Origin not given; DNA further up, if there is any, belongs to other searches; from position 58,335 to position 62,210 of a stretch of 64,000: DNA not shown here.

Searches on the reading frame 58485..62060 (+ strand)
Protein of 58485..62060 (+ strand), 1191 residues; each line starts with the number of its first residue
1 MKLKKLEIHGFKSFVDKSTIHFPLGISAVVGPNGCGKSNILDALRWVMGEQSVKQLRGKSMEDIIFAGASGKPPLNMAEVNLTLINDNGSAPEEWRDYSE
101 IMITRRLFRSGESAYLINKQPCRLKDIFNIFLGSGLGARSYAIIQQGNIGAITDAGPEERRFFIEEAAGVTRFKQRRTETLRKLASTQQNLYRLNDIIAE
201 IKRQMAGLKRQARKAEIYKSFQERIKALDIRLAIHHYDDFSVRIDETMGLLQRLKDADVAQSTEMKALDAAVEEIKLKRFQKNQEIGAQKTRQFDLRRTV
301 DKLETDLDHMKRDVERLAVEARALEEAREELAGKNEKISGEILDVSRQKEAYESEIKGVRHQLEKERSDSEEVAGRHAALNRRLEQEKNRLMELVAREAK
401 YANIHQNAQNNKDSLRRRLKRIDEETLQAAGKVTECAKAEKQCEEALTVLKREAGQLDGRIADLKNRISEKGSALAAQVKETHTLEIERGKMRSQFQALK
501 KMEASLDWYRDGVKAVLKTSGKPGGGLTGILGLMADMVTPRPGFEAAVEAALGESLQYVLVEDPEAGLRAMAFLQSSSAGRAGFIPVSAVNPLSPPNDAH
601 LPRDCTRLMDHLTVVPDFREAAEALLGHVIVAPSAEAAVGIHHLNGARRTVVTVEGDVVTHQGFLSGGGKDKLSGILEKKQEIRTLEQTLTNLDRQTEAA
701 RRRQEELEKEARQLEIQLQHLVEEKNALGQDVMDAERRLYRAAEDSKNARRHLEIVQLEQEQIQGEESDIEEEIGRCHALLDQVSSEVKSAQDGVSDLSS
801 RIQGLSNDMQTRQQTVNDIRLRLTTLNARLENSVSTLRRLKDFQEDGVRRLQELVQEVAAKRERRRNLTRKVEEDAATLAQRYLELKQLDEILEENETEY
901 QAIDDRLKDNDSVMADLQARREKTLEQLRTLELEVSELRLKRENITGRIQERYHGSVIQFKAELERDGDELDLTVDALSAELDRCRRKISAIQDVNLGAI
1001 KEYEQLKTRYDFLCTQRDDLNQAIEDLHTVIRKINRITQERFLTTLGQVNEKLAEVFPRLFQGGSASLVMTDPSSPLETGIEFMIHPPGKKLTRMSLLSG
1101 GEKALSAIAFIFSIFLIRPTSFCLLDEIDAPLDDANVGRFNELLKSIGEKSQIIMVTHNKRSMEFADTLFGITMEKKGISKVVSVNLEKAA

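Call 76: search_protein_families(library=pfam, proteins=[window:58485-62060:+], max_evalue=0.001)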
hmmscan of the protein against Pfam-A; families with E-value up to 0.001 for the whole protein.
window:58485-62060:+ (1191 aa): 7 families
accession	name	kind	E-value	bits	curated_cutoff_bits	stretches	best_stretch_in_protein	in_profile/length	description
PF02463.25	SMC_N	-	4.6e-63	213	40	1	3-1180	2-219/220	RecF/RecN/SMC N terminal domain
PF06470.18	SMC_hinge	-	3.4e-26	92.3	22.5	1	528-640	2-114/116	SMC proteins Flexible Hinge Domain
PF13175.12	AAA_15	-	4.7e-13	49.9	32.1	1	1-425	1-259/374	AAA ATPase domain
PF13304.12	AAA_21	-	6.8e-13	49.8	27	2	26-71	1-51/304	AAA domain, putative AbiEii toxin, Type IV TA system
PF13476.12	AAA_23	-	6.1e-06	27.5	27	1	5-322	1-177/201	AAA domain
PF13555.12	AAA_29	-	7e-05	22.9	27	1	3-48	1-46/61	P-loop containing region of AAA domain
PF10046.14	BLOC1_2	-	0.00095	19.9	33.4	1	974-1056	7-87/96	Biogenesis of lysosome-related organelles complex-1 subunit 2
